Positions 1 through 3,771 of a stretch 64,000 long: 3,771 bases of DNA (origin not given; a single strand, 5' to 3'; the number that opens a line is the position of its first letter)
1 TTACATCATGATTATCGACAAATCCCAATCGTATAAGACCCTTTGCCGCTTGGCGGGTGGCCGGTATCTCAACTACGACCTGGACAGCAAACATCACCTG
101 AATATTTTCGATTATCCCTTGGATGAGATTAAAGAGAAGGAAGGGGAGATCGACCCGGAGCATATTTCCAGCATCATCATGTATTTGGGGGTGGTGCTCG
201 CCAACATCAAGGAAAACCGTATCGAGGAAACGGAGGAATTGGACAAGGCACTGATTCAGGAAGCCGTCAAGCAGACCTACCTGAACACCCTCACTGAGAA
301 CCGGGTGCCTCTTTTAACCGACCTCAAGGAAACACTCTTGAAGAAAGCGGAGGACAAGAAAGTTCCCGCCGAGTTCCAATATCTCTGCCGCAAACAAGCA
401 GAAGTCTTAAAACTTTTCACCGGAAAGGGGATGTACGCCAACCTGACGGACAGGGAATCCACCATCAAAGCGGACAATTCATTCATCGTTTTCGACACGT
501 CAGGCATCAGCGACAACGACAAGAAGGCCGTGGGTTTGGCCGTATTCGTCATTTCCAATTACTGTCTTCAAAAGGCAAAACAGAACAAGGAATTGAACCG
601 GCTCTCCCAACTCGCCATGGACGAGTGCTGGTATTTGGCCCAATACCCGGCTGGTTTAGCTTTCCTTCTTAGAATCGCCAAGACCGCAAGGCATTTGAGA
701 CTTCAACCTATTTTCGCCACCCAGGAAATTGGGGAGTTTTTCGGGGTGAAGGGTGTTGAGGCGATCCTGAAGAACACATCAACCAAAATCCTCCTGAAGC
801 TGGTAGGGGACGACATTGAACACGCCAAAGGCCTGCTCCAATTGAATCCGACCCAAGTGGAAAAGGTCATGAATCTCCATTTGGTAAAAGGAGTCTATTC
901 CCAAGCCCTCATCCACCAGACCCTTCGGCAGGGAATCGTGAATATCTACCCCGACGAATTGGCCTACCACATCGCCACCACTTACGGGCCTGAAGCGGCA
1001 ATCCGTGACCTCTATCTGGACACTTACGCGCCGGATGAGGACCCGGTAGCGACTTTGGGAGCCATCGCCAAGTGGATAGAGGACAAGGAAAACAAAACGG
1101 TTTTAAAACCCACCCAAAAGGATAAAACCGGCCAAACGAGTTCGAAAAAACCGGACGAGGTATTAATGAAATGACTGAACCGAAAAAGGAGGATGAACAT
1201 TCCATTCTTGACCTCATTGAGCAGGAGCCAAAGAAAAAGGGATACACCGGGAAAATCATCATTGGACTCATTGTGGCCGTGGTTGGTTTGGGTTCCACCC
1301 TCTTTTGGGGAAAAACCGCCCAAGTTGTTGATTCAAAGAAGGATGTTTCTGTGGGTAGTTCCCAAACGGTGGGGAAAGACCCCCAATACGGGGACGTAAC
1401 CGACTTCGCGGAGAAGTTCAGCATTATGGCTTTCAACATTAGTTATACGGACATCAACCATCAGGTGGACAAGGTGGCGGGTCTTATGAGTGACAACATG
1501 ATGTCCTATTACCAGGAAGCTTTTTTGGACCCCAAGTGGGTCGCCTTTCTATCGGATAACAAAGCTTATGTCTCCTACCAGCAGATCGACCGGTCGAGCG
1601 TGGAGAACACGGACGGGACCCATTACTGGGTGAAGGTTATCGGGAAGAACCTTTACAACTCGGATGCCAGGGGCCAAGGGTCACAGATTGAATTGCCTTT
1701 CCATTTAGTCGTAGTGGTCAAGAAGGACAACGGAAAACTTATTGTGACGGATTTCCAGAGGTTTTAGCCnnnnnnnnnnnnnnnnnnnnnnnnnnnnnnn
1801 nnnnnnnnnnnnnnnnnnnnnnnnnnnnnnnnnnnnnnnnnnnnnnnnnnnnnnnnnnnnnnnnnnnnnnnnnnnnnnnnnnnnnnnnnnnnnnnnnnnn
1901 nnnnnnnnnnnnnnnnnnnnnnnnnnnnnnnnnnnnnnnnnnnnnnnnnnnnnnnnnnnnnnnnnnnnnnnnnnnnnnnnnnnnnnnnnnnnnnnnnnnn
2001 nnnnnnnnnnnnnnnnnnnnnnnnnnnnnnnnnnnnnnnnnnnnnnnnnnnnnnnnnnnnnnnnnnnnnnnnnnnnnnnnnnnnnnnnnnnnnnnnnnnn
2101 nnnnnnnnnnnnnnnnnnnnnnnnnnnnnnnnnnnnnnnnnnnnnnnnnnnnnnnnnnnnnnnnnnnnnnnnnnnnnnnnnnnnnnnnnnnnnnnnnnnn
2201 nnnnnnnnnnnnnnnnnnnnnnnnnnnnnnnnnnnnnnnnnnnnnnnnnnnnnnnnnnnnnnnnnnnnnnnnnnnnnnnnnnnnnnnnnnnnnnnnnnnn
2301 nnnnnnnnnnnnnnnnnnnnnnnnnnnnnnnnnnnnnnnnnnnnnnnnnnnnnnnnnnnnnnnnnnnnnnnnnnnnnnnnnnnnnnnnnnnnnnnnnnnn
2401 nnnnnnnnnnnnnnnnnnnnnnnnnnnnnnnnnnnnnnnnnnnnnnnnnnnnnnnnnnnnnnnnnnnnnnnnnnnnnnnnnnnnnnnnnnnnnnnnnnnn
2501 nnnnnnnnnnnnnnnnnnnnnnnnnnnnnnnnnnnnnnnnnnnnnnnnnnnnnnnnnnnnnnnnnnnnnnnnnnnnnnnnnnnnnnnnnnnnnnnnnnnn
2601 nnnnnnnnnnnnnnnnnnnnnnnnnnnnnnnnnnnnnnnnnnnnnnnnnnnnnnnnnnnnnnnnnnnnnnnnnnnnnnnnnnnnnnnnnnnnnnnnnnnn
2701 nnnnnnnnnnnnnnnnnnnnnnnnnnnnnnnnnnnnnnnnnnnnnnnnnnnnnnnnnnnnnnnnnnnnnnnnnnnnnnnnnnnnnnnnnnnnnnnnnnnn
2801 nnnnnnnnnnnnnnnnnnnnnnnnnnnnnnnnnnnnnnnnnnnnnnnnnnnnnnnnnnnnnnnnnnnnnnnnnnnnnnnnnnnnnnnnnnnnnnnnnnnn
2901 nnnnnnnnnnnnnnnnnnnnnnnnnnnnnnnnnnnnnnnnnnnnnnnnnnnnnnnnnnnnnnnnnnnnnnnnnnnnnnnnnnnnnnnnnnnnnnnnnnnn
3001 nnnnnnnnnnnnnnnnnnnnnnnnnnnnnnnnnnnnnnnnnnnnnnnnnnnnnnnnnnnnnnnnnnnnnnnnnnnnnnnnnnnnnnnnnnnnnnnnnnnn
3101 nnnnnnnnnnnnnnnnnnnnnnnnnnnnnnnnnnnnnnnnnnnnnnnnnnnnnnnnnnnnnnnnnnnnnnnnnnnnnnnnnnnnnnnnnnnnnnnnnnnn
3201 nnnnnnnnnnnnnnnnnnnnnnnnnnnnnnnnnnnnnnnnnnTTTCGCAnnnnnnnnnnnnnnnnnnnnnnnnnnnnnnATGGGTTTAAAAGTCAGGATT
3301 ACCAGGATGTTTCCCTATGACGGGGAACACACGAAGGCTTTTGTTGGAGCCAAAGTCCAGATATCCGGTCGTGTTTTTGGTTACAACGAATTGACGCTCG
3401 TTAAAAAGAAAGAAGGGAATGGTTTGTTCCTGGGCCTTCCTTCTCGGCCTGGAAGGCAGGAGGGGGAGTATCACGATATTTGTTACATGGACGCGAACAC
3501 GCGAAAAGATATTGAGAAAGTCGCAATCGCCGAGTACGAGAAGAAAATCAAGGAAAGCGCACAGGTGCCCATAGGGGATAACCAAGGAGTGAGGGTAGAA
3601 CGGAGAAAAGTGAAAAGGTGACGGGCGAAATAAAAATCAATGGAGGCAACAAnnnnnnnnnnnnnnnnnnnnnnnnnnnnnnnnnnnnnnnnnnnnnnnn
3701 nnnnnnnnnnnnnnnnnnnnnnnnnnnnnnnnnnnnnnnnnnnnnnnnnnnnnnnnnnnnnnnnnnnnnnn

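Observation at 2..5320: Island 1 cargo: conjugation ATPase, TPR-GGDEF (GGEEI) and twin SpoVG genes next to xis-int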

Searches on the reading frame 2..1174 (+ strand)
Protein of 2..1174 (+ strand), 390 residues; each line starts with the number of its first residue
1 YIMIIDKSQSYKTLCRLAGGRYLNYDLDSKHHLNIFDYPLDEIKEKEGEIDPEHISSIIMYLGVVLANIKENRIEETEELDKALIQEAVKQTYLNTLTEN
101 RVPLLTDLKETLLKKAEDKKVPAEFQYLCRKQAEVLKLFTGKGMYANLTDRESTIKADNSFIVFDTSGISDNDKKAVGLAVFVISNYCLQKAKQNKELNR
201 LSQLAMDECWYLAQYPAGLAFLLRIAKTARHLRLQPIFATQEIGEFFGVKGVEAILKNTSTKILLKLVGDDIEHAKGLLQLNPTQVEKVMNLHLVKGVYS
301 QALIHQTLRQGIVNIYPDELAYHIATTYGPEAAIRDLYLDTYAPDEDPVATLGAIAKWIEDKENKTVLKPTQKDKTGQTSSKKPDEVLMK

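Call 3: search_protein_families(library=pfam, proteins=[window:2-1174:+], max_evalue=0.1)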
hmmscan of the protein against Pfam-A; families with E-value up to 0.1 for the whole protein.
window:2-1174:+ (390 aa): 3 families
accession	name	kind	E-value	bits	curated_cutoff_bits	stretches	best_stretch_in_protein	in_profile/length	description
PF19044.6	P-loop_TraG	-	1.5e-15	57.2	25.8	1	2-331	60-385/413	TraG P-loop domain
PF12846.13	AAA_10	-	0.0004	20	27.5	1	44-243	84-283/362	AAA-like domain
PF12696.13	TraG-D_C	-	0.079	13.3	22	0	221-273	17-70/126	TraM recognition site of TraD and TraG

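Call 8: search_protein_families(library=ncbifam, proteins=[window:2-1174:+], max_evalue=0.1)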
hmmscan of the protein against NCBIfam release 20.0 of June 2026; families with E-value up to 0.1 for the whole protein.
window:2-1174:+ (390 aa): 8 families
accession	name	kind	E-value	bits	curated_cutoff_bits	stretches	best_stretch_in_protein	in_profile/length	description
TIGR02746.1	TraC-F-type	equivalog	7.9e-34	116.6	567.05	1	2-336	461-780/800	type IV secretion system protein TraC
NF045975.1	VirB4_plasma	equivalog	1.3e-25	89.4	590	1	2-280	546-845/894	Mbov_0397 family ICE element conjugal transfer ATPase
NF045971.1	conju_CD1110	equivalog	2.1e-23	82.5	325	1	2-291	447-717/752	VirB4-like conjugal transfer ATPase, CD1110 family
TIGR00929.1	VirB4_CagE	subfamily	2.1e-21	75.9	643.1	1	2-293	469-728/792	VirB4 family type IV secretion/conjugal transfer ATPase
NF010278.0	PRK13721.1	subfamily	9.5e-11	40.3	1177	1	3-289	511-780/874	type IV secretion system protein TraC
TIGR03744.1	traC_PFL_4706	equivalog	1.9e-10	39.3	520.6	1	77-343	609-873/892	conjugative transfer ATPase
TIGR03783.1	Bac_Flav_CT_G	subfamily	6e-07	27.7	261.55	1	2-281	469-749/829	TraG family conjugative transposon ATPase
NF010447.0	PRK13873.1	equivalog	0.00011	20.2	1020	1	134-266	577-703/815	conjugal transfer protein TrbE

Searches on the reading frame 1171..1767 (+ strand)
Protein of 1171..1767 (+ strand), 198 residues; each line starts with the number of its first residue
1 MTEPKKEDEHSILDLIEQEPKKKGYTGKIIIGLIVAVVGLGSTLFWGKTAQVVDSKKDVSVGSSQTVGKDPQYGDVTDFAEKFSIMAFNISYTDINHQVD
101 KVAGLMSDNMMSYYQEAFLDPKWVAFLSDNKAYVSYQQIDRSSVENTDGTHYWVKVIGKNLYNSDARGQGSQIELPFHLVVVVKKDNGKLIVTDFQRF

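Call 3: search_protein_families(library=pfam, proteins=[window:1171-1767:+], max_evalue=0.1)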
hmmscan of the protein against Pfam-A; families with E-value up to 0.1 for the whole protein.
window:1171-1767:+ (198 aa): 1 family
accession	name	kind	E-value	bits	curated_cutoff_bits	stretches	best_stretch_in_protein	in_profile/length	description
PF18825.6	LPD13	-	0.053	13.9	27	0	155-196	72-113/139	Large polyvalent protein-associated domain 13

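Call 8: search_protein_families(library=ncbifam, proteins=[window:1171-1767:+], max_evalue=0.1)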
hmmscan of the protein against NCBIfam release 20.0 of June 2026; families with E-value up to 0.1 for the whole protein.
window:1171-1767:+ (198 aa): 0 families

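Call 17: search_protein_families(library=phrogs, proteins=[window:1171-1767:+], max_evalue=0.01)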
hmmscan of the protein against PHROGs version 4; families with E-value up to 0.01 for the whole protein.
window:1171-1767:+ (198 aa): 0 families

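Call 78: search_protein_families(library=padloc, proteins=[window:1171-1767:+], max_evalue=0.01)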
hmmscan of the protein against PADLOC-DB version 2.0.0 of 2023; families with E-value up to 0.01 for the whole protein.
window:1171-1767:+ (198 aa): 0 families
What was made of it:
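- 1171..1767 (+): 198-aa protein with one N-terminal hydrophobic segment. Its start overlaps the VirB4 stop (ATGA). It is conserved in every family locus. Its family is unknown; a VirB8-like role is only a guess from architecture. No hit in Pfam, NCBIfam, PHROGs or PADLOC (calls 3, 8, 17, 78).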

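Call 99: search_solved_structures(query=A6, max_evalue=10, show_alignments=0)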
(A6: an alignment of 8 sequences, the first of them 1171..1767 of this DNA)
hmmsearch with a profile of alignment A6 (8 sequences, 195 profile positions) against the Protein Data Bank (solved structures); distinct sequences matched with E-value up to 10: 1.
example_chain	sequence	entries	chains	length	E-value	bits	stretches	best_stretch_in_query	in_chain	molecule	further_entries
8u1a_A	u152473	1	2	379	8.5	9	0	8-56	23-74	Designed Near Infrared Fluorescent Protein MC7BP34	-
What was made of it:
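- Tried and rejected: A VirB8 identity for the 198-aa protein: no Pfam, NCBIfam or PDB-profile support (calls 3, 8, 99).
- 1171..1767 (+): A profile search of the PDB found nothing (call 99).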

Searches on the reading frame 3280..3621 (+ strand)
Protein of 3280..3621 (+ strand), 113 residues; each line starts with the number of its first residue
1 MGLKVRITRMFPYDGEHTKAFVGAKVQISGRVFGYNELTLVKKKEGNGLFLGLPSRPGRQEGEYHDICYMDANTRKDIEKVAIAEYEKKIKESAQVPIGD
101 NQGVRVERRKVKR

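Call 3: search_protein_families(library=pfam, proteins=[window:3280-3621:+], max_evalue=0.1)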
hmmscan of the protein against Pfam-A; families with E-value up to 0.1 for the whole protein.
window:3280-3621:+ (113 aa): 1 family
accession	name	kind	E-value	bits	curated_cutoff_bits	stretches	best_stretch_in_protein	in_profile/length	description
PF04026.17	SpoVG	-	4e-07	30.5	29.6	1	4-88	5-82/82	SpoVG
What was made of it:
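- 3280..3621 (+): SpoVG-like protein 1 (113 aa). PF04026 30.5 bits against a cut-off of 29.6 (call 3).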

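Call 8: search_protein_families(library=ncbifam, proteins=[window:3280-3621:+], max_evalue=0.1)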
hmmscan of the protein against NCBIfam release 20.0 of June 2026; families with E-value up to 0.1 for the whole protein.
window:3280-3621:+ (113 aa): 1 family
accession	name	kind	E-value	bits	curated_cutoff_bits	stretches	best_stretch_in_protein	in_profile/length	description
NF009749.0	PRK13259.1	equivalog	1.3e-06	28.4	108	1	46-94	40-88/96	septation regulator SpoVG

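Call 17: search_protein_families(library=phrogs, proteins=[window:3280-3621:+], max_evalue=0.01)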
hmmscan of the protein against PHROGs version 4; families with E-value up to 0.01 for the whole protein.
window:3280-3621:+ (113 aa): 1 family
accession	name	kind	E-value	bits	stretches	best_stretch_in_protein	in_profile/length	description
phrog_27338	-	unknown function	0.00013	23.4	1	32-100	29-98/103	-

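Call 78: search_protein_families(library=padloc, proteins=[window:3280-3621:+], max_evalue=0.01)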
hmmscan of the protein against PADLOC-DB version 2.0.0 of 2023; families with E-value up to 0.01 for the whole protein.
window:3280-3621:+ (113 aa): 0 families
